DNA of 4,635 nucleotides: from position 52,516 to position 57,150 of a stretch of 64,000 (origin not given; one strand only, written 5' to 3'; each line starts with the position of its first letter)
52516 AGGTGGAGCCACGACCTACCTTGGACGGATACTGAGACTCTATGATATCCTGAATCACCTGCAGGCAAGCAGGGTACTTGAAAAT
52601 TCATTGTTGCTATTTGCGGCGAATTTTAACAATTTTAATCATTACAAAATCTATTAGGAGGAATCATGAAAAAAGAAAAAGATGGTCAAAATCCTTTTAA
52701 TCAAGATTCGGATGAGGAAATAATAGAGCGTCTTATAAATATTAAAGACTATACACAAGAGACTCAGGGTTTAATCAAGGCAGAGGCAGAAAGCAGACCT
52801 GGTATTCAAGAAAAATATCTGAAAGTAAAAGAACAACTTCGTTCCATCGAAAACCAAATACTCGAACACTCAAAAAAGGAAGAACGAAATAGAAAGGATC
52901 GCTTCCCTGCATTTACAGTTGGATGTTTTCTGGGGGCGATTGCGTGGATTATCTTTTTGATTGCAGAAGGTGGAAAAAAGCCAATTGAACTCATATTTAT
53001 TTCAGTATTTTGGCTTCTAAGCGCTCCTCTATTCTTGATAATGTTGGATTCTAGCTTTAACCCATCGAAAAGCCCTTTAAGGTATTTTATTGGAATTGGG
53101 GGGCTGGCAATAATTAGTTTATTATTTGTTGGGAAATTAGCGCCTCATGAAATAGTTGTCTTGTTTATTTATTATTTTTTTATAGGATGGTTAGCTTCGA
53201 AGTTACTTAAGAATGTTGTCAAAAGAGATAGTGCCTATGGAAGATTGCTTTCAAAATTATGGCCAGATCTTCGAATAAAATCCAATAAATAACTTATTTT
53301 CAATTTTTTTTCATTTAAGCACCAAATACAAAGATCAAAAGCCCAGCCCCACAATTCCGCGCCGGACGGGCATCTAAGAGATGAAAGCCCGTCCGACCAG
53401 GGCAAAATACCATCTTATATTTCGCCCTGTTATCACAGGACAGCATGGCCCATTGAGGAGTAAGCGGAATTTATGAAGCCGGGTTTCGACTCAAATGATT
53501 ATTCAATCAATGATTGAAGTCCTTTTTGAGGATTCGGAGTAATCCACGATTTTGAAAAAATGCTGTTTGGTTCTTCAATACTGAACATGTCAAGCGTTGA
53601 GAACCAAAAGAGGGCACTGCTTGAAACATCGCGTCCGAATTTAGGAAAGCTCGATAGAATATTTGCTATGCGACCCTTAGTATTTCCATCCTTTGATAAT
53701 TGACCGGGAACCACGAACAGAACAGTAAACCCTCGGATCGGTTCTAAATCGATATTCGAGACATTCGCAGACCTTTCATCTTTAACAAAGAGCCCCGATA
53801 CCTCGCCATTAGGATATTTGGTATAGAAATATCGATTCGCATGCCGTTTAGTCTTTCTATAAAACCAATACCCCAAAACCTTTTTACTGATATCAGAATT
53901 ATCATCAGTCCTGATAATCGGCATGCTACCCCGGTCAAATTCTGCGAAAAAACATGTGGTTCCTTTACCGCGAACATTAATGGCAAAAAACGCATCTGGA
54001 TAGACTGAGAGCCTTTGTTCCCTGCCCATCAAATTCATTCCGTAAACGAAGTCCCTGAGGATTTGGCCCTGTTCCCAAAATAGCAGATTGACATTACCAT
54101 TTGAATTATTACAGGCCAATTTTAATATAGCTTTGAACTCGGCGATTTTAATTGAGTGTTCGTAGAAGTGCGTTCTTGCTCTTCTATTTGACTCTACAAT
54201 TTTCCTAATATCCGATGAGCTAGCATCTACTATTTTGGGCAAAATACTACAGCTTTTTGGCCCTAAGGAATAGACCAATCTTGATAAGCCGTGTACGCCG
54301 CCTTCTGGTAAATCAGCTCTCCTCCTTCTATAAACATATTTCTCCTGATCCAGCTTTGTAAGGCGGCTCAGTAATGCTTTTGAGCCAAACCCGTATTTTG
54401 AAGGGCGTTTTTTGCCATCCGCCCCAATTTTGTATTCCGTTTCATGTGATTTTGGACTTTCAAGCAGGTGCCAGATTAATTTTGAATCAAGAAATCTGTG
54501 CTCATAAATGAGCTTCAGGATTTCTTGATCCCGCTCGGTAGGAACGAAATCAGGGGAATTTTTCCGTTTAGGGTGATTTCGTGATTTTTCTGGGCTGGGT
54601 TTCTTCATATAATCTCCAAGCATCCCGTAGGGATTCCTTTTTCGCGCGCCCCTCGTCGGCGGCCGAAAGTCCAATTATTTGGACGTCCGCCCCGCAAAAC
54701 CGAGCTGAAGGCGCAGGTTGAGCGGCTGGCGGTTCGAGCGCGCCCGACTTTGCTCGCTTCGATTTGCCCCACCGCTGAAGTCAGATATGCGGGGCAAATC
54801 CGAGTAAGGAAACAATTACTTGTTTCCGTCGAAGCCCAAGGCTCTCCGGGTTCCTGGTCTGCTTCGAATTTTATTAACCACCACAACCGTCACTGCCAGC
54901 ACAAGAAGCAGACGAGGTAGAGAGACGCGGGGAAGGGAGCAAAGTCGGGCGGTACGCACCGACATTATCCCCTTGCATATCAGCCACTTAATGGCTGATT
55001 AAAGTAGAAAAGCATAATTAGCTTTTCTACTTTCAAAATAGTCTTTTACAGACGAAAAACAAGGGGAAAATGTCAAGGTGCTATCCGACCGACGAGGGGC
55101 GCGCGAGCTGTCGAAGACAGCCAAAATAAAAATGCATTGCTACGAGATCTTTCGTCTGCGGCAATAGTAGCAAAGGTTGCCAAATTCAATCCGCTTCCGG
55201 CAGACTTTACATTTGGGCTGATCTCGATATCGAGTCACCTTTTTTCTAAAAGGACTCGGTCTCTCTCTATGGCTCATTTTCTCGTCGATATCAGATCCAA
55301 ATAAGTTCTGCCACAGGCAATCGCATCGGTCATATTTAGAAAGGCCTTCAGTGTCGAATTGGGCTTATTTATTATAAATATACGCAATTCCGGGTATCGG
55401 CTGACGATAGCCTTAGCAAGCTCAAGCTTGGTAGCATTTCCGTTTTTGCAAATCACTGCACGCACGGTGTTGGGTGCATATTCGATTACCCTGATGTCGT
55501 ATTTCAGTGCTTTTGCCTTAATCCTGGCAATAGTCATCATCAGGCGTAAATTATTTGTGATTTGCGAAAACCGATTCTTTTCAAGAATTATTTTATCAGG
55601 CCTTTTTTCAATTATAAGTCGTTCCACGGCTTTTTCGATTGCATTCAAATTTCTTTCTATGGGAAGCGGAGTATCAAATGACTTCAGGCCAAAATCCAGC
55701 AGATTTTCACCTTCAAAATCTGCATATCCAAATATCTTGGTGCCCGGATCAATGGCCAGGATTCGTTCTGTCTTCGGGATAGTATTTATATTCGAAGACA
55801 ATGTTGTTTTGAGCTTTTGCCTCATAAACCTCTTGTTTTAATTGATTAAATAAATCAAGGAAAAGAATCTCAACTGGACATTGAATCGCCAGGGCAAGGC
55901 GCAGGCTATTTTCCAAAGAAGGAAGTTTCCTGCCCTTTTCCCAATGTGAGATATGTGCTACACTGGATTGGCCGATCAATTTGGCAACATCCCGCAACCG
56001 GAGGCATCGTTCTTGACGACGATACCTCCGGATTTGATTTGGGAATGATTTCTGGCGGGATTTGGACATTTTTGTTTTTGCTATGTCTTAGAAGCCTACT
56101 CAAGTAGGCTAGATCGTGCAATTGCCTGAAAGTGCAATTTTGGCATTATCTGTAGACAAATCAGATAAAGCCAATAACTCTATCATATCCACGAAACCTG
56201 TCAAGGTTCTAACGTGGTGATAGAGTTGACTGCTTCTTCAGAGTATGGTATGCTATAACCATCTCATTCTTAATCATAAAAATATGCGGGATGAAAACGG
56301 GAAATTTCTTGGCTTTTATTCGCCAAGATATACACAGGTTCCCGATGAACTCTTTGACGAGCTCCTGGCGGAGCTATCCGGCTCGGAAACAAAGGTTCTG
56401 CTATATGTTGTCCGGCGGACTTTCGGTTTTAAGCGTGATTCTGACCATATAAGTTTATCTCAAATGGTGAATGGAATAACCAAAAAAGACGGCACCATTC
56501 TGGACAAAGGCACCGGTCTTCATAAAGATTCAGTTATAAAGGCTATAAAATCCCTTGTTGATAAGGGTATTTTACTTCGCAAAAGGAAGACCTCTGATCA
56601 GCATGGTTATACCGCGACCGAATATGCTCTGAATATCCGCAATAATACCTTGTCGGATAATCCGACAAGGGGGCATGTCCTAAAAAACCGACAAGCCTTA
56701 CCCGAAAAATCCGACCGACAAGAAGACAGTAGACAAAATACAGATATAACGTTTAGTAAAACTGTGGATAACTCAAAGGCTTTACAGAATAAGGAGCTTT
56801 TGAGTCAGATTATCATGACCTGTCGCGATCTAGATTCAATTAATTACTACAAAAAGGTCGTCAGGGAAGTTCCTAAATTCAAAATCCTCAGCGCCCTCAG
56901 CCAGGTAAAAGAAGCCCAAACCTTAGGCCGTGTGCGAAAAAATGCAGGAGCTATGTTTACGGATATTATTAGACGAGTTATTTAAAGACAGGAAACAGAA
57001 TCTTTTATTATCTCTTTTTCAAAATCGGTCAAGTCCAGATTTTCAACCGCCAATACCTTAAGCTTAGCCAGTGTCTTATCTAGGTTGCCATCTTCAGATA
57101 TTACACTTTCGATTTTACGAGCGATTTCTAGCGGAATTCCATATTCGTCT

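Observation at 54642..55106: Large GC-rich, perfectly nested inverted-repeat element between the RuvC-like and Replic_Relax genes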

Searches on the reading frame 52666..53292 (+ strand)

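Call 7: search_protein_families(library=pfam, proteins=[window:52666-53292:+], max_evalue=0.01)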
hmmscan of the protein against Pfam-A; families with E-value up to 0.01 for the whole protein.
window:52666-53292:+ (208 aa): 0 families

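Call 85: search_protein_families(library=pfam, proteins=[window:52666-53292:+], max_evalue=0.05)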
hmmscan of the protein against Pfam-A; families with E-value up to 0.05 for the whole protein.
window:52666-53292:+ (208 aa): 1 family
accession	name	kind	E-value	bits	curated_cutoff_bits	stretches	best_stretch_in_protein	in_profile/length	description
PF20990.2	DUF2207_C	-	0.013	15.7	33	0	13-157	71-187/247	Predicted membrane protein (DUF2207) C-terminal domain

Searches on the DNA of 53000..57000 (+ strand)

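Call 4: search_rna_families(source=window, start=53000, end=57000, threshold=evalue, max_evalue=1, show_alignments=3)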
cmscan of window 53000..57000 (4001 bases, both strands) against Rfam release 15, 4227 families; matches with E-value up to 1: 1.
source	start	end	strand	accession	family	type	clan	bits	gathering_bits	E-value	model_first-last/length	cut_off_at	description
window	54683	54802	+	RF02657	sot2652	Gene; sRNA;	-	19.3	61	0.36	1-187/187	no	Sense overlapping transcript RNA 2652 (sot)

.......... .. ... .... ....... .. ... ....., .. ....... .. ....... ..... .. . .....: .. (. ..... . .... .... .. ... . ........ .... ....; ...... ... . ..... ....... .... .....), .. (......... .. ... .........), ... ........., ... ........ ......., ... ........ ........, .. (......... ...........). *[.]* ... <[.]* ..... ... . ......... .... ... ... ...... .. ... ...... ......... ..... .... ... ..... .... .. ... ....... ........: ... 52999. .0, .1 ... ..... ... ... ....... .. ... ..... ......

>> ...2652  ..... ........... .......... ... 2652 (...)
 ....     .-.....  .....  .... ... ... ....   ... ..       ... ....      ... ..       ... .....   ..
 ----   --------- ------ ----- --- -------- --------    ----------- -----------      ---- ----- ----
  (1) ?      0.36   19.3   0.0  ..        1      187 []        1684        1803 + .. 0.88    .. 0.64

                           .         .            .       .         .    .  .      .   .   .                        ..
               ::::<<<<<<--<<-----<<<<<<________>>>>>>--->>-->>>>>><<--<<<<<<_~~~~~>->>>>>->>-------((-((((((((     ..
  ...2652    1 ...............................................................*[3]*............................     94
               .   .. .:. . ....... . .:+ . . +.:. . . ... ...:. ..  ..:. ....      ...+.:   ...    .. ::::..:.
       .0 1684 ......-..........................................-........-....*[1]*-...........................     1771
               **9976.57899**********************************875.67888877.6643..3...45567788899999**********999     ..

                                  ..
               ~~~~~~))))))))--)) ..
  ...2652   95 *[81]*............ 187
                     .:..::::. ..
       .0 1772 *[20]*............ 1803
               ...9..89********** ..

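Call 11: search_dna_similar(query=window:54600-55150:+, collection=plasmids, mode=distant, max_evalue=0.001)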
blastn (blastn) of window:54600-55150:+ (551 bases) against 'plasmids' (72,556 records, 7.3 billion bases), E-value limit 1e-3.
No match.

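Call 12: search_dna_similar(query=window:54600-55150:+, collection=phages, mode=distant, max_evalue=0.001)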
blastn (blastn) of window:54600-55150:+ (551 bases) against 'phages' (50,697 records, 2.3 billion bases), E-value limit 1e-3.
No match.

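Call 64: search_rna_families(sources=[L005, L009, L013, L016, L018, L022, L085, L089, L015], threshold=evalue, max_evalue=0.1)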
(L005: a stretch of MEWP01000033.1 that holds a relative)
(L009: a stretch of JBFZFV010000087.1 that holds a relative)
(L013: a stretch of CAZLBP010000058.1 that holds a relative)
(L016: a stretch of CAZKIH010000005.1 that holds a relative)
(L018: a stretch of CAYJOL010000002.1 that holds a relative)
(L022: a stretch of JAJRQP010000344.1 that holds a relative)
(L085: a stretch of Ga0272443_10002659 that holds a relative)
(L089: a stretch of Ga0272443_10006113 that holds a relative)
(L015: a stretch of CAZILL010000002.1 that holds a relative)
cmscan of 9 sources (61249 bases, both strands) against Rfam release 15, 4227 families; matches with E-value up to 0.1: 0.
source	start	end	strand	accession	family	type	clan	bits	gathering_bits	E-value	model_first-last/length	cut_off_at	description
